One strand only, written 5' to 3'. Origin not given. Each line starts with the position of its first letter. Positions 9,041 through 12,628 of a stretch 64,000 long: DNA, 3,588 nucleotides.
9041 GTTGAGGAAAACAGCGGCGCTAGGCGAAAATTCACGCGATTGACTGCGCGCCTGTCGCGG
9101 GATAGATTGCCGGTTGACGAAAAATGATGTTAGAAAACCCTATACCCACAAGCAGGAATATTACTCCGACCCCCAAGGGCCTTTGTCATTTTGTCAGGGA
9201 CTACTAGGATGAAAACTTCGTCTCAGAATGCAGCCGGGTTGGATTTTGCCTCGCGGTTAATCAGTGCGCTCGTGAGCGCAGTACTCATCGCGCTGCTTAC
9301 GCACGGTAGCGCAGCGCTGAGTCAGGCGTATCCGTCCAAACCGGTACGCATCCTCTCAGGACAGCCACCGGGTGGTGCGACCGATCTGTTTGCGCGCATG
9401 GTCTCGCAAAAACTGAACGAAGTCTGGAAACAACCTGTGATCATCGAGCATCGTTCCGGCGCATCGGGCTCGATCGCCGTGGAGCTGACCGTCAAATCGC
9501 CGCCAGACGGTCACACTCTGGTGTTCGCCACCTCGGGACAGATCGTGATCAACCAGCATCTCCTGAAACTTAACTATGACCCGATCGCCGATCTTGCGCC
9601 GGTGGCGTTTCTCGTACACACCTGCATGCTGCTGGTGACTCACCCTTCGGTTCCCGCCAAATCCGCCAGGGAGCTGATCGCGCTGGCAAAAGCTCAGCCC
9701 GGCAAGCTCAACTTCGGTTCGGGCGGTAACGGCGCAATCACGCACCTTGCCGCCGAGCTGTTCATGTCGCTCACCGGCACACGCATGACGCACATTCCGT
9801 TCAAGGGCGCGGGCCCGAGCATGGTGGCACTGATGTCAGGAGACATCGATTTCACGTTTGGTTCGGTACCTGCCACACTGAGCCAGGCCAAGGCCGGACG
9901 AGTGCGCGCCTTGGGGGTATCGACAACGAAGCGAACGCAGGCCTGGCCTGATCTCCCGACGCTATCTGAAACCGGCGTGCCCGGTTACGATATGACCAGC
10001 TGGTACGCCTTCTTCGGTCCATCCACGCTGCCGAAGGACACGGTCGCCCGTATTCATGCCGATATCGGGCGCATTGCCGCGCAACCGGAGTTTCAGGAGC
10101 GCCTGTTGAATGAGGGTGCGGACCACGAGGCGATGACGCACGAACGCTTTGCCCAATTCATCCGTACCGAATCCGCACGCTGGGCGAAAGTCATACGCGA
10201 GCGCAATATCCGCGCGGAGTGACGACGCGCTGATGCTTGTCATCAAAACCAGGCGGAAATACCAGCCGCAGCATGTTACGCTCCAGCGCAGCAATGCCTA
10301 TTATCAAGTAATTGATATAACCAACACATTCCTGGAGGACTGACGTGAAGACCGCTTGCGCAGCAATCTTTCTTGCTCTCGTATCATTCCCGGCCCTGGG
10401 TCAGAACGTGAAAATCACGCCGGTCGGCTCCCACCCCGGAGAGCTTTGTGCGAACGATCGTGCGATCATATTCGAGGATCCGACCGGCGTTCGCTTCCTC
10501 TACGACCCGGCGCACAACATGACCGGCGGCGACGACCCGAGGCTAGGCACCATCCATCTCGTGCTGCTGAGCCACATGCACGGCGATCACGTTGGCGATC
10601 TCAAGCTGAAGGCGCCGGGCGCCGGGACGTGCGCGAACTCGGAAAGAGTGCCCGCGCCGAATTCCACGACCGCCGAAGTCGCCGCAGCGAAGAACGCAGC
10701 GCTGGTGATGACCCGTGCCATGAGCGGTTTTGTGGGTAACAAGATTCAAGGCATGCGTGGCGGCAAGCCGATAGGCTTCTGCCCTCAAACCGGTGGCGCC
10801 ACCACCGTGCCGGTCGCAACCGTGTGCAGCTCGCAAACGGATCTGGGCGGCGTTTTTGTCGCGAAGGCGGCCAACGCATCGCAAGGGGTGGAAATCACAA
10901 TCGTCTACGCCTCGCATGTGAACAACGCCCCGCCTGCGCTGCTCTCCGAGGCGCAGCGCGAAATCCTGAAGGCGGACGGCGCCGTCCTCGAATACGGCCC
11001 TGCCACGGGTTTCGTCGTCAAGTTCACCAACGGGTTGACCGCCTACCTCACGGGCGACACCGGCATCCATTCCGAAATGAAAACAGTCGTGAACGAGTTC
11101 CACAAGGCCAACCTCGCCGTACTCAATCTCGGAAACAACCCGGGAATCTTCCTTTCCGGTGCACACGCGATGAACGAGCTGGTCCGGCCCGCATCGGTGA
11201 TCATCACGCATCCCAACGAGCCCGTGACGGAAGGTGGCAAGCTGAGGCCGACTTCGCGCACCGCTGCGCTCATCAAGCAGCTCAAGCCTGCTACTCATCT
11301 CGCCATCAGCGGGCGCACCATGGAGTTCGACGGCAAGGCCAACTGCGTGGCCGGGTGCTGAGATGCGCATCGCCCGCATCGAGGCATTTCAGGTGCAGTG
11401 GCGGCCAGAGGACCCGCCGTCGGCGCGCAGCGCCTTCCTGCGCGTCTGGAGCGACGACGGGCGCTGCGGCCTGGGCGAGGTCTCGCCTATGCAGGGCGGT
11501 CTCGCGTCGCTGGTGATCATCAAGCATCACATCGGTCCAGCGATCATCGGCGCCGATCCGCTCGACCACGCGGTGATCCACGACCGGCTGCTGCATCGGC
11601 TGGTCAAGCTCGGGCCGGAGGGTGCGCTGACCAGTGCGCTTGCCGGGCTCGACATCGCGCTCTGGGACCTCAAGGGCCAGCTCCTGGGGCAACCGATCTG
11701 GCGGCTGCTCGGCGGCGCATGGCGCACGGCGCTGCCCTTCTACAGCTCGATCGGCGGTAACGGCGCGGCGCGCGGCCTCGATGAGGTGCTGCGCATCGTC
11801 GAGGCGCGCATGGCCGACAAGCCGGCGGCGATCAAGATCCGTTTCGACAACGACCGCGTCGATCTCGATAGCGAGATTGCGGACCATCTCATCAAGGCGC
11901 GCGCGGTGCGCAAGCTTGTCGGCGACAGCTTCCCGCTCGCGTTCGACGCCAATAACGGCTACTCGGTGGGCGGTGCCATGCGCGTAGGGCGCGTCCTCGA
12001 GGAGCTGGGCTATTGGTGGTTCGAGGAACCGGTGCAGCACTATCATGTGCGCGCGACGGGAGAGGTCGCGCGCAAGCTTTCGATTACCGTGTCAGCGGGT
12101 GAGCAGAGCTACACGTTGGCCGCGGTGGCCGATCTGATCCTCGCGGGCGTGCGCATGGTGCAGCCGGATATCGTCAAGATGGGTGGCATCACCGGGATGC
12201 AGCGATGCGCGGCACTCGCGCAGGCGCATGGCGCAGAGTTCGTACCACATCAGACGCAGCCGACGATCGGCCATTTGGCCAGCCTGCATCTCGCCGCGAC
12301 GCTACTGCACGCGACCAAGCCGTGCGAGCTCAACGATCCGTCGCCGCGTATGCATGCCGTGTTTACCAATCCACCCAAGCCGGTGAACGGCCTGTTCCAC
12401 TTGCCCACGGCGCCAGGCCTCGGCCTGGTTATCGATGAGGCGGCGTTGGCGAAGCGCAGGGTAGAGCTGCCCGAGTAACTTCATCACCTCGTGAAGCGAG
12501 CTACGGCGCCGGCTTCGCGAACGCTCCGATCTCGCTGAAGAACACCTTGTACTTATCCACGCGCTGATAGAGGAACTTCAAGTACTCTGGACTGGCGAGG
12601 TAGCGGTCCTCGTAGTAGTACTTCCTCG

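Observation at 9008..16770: ~140-bp repeat family carrying a conserved sigma70-like promoter and leader upstream of unrelated genes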

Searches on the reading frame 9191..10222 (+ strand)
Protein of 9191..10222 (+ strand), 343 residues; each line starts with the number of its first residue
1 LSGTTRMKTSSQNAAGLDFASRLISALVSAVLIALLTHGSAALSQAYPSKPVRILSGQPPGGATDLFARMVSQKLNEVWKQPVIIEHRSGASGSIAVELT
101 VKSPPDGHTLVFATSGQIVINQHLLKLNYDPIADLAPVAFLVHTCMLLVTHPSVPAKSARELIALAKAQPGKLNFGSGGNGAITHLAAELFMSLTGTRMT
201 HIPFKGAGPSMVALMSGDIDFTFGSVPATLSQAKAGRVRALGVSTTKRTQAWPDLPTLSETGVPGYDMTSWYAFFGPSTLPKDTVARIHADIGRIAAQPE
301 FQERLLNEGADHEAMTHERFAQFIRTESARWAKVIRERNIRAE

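Call 14: search_protein_families(library=pfam, proteins=[window:9191-10222:+], max_evalue=0.01)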
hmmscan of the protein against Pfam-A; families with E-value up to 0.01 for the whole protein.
window:9191-10222:+ (343 aa): 1 family
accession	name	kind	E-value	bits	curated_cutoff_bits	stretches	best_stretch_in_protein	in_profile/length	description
PF03401.19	TctC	-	3.4e-64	217.5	27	1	68-339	2-273/274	Tripartite tricarboxylate transporter family receptor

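Call 66: find_homologous_proteins(query=window:9209-10222:+, max_evalue=1e-60)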
Query window:9209-10222:+ (337 aa): 6700 proteins with E <= 1e-60 among 8000 candidates; the best 120 are listed.
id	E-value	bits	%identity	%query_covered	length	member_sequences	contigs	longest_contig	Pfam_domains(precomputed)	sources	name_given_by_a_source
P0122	8.1e-219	743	100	100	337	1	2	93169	PF03401.19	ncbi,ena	-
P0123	1.4e-204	696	93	100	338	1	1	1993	PF03401.19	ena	-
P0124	7.7e-201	684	92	100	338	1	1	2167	PF03401.19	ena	-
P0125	5.6e-198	675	90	100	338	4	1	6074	PF03401.19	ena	-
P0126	1.5e-197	673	91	100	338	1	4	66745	PF03401.19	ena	-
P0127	4.8e-195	665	88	100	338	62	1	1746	PF03401.19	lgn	-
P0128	3.8e-189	645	86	100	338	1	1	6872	PF03401.19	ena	-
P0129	1.5e-187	640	86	100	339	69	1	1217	PF03401.19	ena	-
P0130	7.7e-186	635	86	100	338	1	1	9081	PF03401.19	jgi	jgi:tripartite-type tricarboxylate transporter receptor subunit TctC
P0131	1.8e-184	630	84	100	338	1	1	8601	PF03401.19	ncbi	ncbi:MAG: Bug family tripartite tricarboxylate transporter substrate binding protein [Burkholderiale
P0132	2.0e-184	630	83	100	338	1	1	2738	PF03401.19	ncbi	ncbi:MAG: Bug family tripartite tricarboxylate transporter substrate binding protein [Burkholderiale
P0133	1.2e-183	627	83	100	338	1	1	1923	PF03401.19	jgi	jgi:tripartite-type tricarboxylate transporter receptor subunit TctC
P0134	2.9e-183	626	83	100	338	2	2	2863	PF03401.19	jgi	jgi:tripartite-type tricarboxylate transporter receptor subunit TctC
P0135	4.0e-183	626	83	100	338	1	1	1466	PF03401.19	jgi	jgi:tripartite-type tricarboxylate transporter receptor subunit TctC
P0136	9.5e-183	624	83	100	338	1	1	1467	PF03401.19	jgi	jgi:tripartite-type tricarboxylate transporter receptor subunit TctC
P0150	6.1e-179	612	86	93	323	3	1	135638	PF03401.19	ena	-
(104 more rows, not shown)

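Call 67: find_encoding_contigs(protein=P0126, flank=6000, max_places=4)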
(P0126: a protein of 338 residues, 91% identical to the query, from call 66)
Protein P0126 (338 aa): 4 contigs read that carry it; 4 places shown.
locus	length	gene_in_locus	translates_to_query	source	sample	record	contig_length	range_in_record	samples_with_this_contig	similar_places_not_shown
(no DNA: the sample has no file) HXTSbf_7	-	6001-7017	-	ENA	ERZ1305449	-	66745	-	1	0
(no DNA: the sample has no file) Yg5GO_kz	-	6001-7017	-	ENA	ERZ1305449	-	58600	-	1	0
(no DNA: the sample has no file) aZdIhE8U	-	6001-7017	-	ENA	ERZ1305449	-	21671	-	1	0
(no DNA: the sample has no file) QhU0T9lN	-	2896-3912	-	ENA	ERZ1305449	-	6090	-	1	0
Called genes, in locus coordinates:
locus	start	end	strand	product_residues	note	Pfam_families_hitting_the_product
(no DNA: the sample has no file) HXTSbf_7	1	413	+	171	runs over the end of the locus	PF03401:TctC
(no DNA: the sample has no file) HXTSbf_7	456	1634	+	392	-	PF01494:FAD_binding_3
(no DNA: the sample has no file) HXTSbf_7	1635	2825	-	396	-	PF01494:FAD_binding_3, PF13450:NAD_binding_8 (weak)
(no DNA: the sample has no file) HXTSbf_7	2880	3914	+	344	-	PF03480:DctP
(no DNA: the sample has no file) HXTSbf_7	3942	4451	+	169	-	PF04290:DctQ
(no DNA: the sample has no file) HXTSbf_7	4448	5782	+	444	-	PF06808:DctM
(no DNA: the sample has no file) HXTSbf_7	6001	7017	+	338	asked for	PF03401:TctC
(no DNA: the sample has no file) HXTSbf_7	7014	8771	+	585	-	PF07519:Tannase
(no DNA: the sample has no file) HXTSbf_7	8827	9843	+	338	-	PF12706:Lactamase_B_2 (faint)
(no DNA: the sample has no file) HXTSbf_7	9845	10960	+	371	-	PF02746:MR_MLE_N, PF13378:MR_MLE_C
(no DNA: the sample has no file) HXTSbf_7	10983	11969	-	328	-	PF03401:TctC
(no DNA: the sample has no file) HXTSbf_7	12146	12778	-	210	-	PF03401:TctC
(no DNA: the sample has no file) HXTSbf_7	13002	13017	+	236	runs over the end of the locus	PF07963:N_methyl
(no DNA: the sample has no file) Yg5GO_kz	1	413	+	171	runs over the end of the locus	PF03401:TctC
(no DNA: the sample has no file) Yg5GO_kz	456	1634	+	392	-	PF01494:FAD_binding_3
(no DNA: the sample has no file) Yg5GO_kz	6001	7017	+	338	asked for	PF03401:TctC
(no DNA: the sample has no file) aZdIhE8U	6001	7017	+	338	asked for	PF03401:TctC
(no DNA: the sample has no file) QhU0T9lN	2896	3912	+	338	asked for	PF03401:TctC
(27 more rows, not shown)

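Call 68: find_encoding_contigs(protein=P0131, flank=6000, max_places=3)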
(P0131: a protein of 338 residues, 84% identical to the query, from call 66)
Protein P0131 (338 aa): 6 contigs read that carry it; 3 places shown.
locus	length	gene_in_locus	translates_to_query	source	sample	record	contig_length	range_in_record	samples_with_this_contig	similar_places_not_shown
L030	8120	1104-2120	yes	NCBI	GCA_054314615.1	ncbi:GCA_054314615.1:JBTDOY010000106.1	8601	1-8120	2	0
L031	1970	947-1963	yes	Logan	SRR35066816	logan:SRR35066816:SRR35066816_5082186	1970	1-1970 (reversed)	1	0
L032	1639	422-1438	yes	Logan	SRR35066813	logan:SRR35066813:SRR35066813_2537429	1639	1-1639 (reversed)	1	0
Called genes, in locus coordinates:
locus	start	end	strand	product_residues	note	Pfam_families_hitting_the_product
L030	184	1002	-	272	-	PF00248:Aldo_ket_red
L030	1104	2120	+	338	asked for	PF03401:TctC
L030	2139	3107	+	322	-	PF03401:TctC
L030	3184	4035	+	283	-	PF02668:TauD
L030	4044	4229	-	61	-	-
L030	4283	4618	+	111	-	PF01541:GIY-YIG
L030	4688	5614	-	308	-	PF02558:ApbA, PF08546:ApbA_C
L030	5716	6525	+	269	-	PF13489:Methyltransf_23 (weak), PF01209:Ubie_methyltran, PF13847:Methyltransf_31, PF08241:Methyltransf_11, PF08242:Methyltransf_12, PF13649:Methyltransf_25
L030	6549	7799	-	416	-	PF02515:CoA_transf_3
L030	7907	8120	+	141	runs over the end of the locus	PF12172:zf-ChsH2, PF01796:OB_ChsH2_C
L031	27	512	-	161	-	PF00248:Aldo_ket_red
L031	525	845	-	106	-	PF00248:Aldo_ket_red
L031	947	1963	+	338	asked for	PF03401:TctC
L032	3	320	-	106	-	PF00248:Aldo_ket_red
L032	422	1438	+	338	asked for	PF03401:TctC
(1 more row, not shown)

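Call 69: find_encoding_contigs(protein=P0150, flank=6000, max_places=3)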
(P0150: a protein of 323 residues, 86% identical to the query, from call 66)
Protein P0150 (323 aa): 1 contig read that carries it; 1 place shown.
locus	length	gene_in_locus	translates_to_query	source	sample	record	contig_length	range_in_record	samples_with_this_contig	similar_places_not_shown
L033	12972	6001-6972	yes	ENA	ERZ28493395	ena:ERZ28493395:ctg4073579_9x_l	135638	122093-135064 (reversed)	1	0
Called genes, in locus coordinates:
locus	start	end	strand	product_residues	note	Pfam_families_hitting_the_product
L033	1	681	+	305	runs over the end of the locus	PF00561:Abhydrolase_1, PF12146:Hydrolase_4, PF12697:Abhydrolase_6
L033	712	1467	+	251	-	PF19583:ODP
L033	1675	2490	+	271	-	PF00106:adh_short, PF08659:KR (weak), PF13561:adh_short_C2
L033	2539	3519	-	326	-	PF03401:TctC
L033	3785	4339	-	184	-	PF00849:PseudoU_synth_2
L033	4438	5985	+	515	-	PF02776:TPP_enzyme_N, PF02775:TPP_enzyme_C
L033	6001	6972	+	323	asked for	PF03401:TctC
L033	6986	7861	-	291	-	PF01436:NHL (faint), PF17170:DUF5128 (faint)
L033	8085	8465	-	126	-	PF00903:Glyoxalase, PF13669:Glyoxalase_4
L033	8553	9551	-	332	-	PF03401:TctC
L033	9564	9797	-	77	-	PF24696:UGSC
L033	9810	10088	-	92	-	PF24696:UGSC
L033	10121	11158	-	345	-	-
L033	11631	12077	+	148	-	PF08327:AHSA1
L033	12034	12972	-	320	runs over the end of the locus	PF07690:MFS_1, PF12832:MFS_1_like (weak), PF07690:MFS_1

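Call 75: find_encoding_contigs(protein=P0125, flank=6000, max_places=2)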
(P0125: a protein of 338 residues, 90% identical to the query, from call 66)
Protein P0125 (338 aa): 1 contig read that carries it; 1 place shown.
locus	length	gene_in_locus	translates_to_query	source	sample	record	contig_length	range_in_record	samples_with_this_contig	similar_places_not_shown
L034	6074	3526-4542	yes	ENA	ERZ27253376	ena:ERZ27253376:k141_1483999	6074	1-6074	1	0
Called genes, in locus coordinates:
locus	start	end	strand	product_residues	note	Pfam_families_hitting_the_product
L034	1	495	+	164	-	?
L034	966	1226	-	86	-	-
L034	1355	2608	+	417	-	PF05977:MFS_3, PF07690:MFS_1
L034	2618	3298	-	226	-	PF03795:YCII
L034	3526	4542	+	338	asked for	PF03401:TctC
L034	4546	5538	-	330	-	PF03401:TctC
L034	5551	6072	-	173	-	?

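Call 76: find_encoding_contigs(protein=P0130, flank=8000, max_places=2)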
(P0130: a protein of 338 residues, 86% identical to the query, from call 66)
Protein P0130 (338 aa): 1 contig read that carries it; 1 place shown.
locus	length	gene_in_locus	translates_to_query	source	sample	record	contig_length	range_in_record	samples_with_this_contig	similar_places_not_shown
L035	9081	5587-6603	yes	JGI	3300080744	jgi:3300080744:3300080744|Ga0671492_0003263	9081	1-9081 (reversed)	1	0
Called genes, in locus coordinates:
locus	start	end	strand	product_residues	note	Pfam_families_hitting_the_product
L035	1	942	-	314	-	?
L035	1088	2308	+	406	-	PF13493:DUF4118, PF00989:PAS, PF13188:PAS_8 (faint), PF08448:PAS_4, PF13426:PAS_9, PF00989:PAS, PF08448:PAS_4, PF13426:PAS_9, +2 more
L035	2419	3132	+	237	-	-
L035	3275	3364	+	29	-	-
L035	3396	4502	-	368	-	PF00070:Pyr_redox (weak), PF01266:DAO, PF01494:FAD_binding_3 (weak), PF07992:Pyr_redox_2 (faint), PF13450:NAD_binding_8 (weak)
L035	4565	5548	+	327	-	PF03401:TctC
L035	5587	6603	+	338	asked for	PF03401:TctC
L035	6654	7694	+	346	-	PF00296:Bac_luciferase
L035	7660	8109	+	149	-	PF01042:Ribonuc_L-PSP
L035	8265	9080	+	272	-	?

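Call 80: find_encoding_contigs(protein=P0122, flank=1000, max_places=3)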
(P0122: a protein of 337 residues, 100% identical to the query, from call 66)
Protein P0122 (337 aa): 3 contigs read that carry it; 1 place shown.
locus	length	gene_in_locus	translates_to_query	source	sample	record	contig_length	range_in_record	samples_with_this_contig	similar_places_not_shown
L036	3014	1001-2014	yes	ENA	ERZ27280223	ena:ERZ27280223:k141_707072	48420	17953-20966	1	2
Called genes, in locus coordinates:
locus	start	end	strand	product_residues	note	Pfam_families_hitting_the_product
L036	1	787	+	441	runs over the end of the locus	PF06808:DctM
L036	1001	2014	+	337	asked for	PF03401:TctC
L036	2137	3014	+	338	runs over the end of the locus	PF12706:Lactamase_B_2 (faint)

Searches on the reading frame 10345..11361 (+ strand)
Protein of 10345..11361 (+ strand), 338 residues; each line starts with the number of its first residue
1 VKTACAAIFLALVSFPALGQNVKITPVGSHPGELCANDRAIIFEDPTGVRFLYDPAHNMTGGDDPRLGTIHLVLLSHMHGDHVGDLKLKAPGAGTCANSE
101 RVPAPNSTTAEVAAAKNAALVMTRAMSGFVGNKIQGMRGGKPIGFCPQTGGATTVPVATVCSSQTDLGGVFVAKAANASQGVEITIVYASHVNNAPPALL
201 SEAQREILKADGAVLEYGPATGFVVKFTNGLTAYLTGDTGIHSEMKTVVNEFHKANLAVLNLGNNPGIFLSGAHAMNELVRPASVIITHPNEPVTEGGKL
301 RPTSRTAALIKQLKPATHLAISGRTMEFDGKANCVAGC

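Call 14: search_protein_families(library=pfam, proteins=[window:10345-11361:+], max_evalue=0.01)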
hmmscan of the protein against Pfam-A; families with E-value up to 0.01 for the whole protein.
window:10345-11361:+ (338 aa): 3 families
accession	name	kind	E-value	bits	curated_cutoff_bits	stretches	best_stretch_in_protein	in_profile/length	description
PF12706.13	Lactamase_B_2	-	7.4e-08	32.7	27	1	54-263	6-165/200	Beta-lactamase superfamily domain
PF13483.12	Lactamase_B_3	-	0.0003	21.3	24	1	42-286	11-157/160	Beta-lactamase superfamily domain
PF00753.33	Lactamase_B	-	0.0094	16.3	22.7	0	68-87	42-61/196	Metallo-beta-lactamase superfamily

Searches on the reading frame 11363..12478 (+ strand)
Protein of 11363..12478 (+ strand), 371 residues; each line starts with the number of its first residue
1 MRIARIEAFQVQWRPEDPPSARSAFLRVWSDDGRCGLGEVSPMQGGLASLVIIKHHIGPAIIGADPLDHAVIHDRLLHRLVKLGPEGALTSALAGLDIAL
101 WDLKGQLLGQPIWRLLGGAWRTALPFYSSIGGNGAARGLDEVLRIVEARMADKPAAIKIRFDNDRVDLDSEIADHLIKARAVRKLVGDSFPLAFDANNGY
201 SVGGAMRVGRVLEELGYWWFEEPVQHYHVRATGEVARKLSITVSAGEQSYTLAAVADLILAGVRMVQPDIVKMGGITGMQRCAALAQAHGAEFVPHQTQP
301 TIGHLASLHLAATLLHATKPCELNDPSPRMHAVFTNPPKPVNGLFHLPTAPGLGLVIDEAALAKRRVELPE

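Call 14: search_protein_families(library=pfam, proteins=[window:11363-12478:+], max_evalue=0.01)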
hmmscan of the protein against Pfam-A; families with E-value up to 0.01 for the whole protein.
window:11363-12478:+ (371 aa): 2 families
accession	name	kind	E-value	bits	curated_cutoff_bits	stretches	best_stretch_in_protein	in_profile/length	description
PF13378.12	MR_MLE_C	-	2.7e-51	174.8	29.4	1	148-360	8-218/219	Enolase C-terminal domain-like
PF02746.21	MR_MLE_N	-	1.6e-13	51.3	22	1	21-117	26-117/117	Mandelate racemase / muconate lactonizing enzyme, N-terminal domain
